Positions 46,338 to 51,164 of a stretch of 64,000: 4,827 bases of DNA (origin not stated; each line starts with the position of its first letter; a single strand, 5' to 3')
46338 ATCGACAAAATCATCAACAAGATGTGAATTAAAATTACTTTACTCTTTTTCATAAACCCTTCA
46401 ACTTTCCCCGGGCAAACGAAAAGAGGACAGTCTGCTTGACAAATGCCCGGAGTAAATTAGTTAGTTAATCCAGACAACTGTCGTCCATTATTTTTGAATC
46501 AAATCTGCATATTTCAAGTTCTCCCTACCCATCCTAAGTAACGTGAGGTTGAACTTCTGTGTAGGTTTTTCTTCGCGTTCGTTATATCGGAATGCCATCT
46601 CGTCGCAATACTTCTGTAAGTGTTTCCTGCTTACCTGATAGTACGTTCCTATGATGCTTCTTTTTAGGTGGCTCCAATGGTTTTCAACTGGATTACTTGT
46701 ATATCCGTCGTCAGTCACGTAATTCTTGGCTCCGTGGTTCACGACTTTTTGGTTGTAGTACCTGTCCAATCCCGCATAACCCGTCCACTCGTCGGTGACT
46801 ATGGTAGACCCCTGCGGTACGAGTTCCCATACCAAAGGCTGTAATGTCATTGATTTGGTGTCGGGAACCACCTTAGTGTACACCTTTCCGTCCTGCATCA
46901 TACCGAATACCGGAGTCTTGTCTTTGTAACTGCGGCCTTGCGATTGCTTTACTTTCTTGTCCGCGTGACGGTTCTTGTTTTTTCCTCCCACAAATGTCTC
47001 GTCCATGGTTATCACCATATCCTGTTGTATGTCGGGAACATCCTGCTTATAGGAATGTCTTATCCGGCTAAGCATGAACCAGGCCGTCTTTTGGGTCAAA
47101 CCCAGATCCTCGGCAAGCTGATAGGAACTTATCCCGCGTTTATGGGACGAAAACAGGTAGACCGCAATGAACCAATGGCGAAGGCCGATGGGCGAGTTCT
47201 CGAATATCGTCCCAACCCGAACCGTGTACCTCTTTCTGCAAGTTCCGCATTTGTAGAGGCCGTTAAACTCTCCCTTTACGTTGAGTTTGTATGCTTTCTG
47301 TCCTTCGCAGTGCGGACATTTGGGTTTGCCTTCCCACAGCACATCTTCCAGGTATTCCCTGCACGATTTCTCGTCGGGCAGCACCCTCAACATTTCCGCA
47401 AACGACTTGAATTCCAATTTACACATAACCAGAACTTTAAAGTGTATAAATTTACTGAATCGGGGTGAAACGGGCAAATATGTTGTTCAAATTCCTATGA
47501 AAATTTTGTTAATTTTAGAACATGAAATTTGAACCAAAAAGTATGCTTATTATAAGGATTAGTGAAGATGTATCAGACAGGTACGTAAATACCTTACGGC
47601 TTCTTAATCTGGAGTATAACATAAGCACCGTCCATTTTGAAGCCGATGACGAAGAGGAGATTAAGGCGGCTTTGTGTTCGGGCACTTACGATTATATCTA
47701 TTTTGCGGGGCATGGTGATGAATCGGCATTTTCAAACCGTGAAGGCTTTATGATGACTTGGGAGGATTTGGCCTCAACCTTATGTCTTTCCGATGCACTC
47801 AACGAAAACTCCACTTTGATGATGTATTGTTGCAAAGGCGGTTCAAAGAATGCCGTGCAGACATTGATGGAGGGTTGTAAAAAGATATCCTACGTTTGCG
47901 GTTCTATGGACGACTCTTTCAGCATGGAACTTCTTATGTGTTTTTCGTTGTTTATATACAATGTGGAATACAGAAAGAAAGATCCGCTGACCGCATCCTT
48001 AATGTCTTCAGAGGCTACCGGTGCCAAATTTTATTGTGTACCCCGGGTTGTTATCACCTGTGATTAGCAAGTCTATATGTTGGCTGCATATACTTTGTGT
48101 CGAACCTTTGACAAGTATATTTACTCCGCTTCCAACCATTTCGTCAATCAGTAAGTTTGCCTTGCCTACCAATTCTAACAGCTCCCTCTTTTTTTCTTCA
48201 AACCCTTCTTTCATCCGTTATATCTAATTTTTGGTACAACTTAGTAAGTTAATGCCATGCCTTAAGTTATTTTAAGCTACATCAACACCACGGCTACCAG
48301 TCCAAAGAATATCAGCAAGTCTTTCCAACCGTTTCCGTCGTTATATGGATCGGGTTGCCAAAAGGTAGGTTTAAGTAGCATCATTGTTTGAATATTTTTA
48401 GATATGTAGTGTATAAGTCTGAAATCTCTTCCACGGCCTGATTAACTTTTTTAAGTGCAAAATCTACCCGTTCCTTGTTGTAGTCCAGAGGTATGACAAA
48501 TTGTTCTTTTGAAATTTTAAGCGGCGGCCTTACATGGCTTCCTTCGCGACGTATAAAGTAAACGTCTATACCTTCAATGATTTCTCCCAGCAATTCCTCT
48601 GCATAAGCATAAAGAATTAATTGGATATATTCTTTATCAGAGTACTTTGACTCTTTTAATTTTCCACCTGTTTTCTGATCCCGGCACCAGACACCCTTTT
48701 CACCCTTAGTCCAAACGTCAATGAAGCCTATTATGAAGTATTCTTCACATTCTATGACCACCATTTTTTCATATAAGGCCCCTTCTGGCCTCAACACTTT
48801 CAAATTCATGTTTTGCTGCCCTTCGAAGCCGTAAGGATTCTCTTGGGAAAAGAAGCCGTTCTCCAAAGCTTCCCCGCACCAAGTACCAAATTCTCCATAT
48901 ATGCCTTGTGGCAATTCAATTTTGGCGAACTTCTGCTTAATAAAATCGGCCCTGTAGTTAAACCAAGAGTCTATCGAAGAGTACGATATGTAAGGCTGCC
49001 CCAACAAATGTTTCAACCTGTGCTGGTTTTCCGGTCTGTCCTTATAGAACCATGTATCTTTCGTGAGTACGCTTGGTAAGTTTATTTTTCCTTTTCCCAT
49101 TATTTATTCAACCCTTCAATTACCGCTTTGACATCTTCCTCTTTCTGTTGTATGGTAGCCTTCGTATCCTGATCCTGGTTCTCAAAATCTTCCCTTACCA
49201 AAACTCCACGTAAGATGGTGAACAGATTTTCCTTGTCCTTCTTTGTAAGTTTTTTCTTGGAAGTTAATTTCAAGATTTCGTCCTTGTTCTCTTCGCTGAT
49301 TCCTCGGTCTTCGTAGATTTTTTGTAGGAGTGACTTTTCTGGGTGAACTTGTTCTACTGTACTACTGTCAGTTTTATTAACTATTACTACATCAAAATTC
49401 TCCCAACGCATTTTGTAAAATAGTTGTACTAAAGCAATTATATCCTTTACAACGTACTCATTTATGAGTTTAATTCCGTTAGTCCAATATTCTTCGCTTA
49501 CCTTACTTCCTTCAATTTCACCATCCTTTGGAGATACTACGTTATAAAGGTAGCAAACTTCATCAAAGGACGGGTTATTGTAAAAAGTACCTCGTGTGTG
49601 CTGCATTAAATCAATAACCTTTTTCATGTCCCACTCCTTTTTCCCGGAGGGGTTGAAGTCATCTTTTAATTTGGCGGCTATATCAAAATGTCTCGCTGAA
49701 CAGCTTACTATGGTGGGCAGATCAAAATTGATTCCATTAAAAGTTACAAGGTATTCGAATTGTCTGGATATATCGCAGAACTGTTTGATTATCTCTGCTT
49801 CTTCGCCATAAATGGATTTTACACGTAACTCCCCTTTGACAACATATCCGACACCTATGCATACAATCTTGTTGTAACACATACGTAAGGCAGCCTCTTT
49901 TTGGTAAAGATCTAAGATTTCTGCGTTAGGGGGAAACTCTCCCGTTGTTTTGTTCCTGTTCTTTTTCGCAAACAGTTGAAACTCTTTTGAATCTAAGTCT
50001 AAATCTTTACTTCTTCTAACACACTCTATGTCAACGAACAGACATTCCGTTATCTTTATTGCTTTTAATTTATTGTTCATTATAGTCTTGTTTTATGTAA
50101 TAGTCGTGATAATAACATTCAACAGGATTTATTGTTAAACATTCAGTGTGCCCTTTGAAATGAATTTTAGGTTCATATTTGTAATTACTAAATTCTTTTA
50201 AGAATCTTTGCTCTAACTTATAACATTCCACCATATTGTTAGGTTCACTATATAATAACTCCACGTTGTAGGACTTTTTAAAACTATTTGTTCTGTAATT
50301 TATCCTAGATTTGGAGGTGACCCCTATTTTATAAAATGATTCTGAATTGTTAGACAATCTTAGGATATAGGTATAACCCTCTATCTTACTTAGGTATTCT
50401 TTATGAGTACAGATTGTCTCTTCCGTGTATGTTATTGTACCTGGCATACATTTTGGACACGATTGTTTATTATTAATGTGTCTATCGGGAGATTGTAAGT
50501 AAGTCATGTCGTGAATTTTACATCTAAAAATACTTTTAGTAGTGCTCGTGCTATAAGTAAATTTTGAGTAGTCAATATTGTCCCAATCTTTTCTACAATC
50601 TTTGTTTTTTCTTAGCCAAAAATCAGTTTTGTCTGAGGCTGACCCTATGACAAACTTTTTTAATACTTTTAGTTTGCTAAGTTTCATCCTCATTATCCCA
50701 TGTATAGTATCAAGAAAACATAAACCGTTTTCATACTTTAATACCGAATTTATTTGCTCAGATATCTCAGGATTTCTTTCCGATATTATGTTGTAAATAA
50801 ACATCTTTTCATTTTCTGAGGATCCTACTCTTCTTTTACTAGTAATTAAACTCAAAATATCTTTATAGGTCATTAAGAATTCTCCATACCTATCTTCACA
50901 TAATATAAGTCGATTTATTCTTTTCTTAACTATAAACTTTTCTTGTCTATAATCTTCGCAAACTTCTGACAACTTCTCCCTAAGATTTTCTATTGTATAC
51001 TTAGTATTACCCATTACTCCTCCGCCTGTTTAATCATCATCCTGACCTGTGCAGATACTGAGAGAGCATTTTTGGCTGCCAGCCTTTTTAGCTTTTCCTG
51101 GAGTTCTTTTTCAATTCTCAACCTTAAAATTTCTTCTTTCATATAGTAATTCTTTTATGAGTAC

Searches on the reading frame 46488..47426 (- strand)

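Call 23: search_protein_families(library=pfam, proteins=[window:46488-47426:-], max_evalue=0.001)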
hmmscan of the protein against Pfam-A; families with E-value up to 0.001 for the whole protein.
window:46488-47426:- (312 aa): 2 families
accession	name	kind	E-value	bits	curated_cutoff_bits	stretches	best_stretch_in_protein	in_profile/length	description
PF12762.13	DDE_Tnp_IS1595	-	5.8e-42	143.7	27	1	139-282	6-153/153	ISXO2-like transposase domain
PF12760.12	Zn_ribbon_IS1595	-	1.1e-11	44.9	25.4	1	17-65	1-45/46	Transposase zinc-ribbon domain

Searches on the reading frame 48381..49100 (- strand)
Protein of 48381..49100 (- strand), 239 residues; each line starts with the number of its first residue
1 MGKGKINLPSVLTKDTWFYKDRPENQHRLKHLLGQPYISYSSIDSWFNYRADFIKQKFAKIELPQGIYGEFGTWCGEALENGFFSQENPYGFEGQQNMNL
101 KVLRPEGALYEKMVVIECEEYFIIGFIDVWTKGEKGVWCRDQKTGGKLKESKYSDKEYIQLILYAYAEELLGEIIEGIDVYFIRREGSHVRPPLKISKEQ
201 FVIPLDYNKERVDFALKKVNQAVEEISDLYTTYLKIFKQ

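Call 41: search_protein_families(library=pfam, proteins=[window:48381-49100:-], max_evalue=0.001)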
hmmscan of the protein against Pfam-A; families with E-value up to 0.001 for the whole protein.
window:48381-49100:- (239 aa): 1 family
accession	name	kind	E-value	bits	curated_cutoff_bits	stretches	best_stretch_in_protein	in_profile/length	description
PF12705.13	PDDEXK_1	-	0.00062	20.2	22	1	109-227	106-225/247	PD-(D/E)XK nuclease superfamily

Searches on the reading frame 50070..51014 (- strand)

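Call 23: search_protein_families(library=pfam, proteins=[window:50070-51014:-], max_evalue=0.001)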
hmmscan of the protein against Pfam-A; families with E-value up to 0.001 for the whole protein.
window:50070-51014:- (314 aa): 1 family
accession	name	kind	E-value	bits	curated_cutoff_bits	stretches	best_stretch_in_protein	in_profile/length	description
PF10544.15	T5orf172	-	2.3e-08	34.9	20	1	213-296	1-89/101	T5orf172 domain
